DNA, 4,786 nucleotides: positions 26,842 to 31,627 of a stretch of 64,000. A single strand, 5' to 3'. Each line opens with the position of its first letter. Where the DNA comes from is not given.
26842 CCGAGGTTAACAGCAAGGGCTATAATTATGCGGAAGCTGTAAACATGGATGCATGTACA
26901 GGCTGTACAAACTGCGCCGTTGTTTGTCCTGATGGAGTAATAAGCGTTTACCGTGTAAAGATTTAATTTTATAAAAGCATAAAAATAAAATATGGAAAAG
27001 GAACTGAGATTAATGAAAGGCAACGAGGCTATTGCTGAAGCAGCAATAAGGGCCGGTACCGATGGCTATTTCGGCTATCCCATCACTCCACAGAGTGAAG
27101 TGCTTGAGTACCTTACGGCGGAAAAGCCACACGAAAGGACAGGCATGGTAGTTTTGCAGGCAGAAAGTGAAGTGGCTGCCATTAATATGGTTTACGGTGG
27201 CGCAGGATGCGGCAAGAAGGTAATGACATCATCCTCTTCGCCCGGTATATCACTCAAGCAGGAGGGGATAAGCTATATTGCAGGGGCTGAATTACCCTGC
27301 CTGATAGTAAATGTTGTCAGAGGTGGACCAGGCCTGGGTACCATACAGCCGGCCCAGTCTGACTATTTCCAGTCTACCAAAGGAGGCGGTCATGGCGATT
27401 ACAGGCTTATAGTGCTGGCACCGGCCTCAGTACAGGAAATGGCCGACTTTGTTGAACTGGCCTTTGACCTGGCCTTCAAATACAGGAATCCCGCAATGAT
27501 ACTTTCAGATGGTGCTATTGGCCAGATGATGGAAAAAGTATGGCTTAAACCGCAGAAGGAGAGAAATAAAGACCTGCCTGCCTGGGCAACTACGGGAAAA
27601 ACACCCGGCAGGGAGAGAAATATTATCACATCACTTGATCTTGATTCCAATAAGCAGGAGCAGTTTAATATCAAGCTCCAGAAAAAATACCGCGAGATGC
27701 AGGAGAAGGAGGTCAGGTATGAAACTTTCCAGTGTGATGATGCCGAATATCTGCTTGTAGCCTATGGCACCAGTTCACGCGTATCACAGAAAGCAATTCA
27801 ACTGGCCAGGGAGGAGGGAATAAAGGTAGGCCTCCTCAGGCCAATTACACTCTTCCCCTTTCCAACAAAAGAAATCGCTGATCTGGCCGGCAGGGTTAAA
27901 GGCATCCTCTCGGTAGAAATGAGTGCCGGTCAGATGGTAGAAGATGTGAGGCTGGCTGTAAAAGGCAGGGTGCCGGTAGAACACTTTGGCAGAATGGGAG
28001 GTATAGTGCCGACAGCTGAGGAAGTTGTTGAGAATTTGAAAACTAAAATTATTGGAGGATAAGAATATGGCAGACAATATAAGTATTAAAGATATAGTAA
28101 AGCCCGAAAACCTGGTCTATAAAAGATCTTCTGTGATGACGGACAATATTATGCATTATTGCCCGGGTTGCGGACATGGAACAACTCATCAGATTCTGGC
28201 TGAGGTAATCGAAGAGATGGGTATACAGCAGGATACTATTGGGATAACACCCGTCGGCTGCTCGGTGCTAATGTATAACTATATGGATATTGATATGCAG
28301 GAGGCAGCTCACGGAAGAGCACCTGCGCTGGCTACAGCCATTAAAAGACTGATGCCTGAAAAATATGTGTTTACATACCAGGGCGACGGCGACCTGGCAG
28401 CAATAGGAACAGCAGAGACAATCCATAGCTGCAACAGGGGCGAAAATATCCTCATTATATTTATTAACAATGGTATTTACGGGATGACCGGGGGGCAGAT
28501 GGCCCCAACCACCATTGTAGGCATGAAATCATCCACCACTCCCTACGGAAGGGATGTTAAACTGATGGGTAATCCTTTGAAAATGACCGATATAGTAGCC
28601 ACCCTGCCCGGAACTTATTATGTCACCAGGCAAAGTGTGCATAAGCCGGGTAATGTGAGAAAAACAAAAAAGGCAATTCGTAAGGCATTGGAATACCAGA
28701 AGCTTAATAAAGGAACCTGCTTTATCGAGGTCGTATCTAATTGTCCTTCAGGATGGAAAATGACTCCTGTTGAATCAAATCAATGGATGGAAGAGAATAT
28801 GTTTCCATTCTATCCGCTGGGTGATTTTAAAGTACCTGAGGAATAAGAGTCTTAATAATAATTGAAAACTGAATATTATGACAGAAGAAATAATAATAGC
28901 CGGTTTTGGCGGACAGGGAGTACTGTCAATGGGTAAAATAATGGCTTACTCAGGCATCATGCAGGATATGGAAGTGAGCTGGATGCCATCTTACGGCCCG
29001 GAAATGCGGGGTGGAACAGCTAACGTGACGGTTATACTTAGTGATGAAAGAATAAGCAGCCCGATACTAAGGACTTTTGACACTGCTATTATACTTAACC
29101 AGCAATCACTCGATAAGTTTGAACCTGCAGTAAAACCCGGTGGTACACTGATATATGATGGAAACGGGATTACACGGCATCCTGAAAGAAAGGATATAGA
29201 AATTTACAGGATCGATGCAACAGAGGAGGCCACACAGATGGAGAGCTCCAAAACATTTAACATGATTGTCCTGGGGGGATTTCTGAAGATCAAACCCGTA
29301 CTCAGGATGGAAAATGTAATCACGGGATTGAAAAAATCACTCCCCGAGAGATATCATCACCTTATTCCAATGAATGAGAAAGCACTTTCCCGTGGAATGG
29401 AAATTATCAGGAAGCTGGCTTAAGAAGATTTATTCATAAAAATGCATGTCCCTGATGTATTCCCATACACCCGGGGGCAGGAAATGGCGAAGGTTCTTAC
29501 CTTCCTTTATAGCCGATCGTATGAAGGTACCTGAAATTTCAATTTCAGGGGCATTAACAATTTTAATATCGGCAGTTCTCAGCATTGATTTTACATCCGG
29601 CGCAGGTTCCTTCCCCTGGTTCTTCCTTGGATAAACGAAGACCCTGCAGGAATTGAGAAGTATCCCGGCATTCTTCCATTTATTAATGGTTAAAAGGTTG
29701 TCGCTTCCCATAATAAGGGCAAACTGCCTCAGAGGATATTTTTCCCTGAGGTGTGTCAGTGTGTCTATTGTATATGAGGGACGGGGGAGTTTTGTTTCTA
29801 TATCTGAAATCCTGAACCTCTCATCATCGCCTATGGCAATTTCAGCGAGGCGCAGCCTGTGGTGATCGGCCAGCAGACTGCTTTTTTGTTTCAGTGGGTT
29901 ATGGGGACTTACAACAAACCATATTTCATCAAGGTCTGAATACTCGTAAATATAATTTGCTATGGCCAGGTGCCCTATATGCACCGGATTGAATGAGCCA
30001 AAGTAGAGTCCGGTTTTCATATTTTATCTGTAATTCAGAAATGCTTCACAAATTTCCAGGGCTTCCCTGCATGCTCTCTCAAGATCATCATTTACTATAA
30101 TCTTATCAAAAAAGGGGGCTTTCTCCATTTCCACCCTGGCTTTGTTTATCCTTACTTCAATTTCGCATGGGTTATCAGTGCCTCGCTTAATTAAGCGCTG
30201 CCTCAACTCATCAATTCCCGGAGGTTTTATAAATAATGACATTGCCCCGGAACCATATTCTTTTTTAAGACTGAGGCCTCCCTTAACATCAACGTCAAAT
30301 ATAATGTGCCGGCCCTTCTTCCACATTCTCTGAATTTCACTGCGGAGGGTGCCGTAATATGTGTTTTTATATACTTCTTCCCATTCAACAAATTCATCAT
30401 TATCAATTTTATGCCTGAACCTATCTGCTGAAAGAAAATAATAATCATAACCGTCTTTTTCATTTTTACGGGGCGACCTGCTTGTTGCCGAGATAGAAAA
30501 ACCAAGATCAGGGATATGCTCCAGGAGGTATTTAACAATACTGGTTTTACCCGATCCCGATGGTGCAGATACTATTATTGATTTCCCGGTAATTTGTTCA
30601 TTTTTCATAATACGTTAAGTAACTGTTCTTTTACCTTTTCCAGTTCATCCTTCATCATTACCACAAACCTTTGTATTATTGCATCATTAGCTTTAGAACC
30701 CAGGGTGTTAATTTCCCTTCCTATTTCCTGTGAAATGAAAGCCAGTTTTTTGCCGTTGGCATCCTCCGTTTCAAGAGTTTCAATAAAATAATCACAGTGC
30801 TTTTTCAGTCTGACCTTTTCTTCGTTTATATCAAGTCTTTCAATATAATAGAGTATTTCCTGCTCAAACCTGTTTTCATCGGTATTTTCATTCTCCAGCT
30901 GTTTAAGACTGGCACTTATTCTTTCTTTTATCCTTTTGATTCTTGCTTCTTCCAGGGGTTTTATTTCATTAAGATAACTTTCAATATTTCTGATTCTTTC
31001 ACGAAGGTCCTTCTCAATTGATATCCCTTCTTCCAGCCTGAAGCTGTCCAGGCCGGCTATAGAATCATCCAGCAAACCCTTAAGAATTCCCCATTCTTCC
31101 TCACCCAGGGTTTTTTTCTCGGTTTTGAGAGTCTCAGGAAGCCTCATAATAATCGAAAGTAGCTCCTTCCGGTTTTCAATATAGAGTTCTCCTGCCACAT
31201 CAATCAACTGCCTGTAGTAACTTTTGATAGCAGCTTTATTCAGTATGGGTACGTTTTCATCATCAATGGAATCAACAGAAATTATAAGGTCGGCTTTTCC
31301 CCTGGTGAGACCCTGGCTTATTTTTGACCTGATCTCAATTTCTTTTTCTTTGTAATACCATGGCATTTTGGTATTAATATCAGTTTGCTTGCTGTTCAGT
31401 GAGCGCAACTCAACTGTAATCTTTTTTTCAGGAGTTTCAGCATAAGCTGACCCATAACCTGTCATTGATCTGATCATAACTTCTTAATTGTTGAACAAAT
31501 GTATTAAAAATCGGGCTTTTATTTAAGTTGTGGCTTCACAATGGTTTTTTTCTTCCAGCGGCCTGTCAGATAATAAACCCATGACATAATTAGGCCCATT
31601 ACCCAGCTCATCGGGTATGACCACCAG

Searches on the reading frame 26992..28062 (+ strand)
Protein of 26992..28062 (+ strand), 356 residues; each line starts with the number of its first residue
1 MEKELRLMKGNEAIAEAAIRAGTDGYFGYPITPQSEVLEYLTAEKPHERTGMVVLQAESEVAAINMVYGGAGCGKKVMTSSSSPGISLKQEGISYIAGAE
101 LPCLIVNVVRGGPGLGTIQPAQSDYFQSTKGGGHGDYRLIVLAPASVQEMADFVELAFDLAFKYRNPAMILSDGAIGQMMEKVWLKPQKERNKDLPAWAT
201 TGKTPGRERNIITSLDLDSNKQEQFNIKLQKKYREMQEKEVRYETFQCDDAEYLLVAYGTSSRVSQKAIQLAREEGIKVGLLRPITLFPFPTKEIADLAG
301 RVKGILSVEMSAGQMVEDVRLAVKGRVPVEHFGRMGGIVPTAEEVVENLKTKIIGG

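Call 39: search_protein_families(library=pfam, proteins=[window:26992-28062:+], max_evalue=0.00001)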
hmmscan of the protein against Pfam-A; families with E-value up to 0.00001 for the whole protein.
window:26992-28062:+ (356 aa): 2 families
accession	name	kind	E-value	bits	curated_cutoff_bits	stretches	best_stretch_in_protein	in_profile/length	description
PF01855.24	POR_N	-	2.8e-47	161.9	27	1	16-193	1-174/231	Pyruvate flavodoxin/ferredoxin oxidoreductase, thiamine diP-bdg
PF17147.9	PFOR_II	-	6.9e-26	91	27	1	251-345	1-102/102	Pyruvate:ferredoxin oxidoreductase core domain II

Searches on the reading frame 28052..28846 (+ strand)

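Call 39: search_protein_families(library=pfam, proteins=[window:28052-28846:+], max_evalue=0.00001)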
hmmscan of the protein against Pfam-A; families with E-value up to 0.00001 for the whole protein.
window:28052-28846:+ (264 aa): 1 family
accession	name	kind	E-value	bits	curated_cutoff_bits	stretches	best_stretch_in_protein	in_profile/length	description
PF02775.26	TPP_enzyme_C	-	5.1e-19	69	21.9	1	74-227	18-151/151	Thiamine pyrophosphate enzyme, C-terminal TPP binding domain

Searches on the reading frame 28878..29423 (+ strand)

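Call 39: search_protein_families(library=pfam, proteins=[window:28878-29423:+], max_evalue=0.00001)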
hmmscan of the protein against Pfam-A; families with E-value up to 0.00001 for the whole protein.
window:28878-29423:+ (181 aa): 1 family
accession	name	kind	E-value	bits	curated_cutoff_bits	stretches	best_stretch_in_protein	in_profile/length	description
PF01558.24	POR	-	7.5e-36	124.3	27.4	1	11-175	1-173/173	Pyruvate ferredoxin/flavodoxin oxidoreductase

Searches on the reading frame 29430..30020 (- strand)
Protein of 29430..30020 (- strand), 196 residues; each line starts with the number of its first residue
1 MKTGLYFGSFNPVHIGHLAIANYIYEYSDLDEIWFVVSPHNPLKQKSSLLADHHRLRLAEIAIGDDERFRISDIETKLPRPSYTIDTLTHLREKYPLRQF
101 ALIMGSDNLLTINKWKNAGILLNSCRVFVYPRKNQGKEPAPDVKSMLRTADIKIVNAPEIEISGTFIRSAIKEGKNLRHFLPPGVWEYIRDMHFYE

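Call 39: search_protein_families(library=pfam, proteins=[window:29430-30020:-], max_evalue=0.00001)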
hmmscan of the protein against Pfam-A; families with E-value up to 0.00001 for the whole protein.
window:29430-30020:- (196 aa): 1 family
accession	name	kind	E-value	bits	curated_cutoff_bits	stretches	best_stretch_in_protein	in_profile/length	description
PF01467.32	CTP_transf_like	-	2.7e-18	66.9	21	1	5-169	1-132/133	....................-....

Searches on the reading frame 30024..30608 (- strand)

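Call 39: search_protein_families(library=pfam, proteins=[window:30024-30608:-], max_evalue=0.00001)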
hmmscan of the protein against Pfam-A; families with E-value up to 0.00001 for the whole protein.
window:30024-30608:- (194 aa): 1 family
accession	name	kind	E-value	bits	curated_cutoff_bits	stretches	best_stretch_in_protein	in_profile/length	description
PF00625.27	Guanylate_kin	-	2.9e-43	148.1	25.2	1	8-186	2-178/182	Guanylate kinase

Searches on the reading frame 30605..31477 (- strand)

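Call 39: search_protein_families(library=pfam, proteins=[window:30605-31477:-], max_evalue=0.00001)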
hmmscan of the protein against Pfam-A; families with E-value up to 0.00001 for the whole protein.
window:30605-31477:- (290 aa): 2 families
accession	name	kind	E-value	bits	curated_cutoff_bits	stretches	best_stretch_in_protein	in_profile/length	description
PF08340.16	YicC-like_C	-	4.2e-36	124.1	27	1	173-289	2-119/120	Endoribonuclease YicC-like, C-terminal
PF03755.18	YicC-like_N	-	1.7e-32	113.4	25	1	2-155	1-155/156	Endoribonuclease YicC-like, N-terminal region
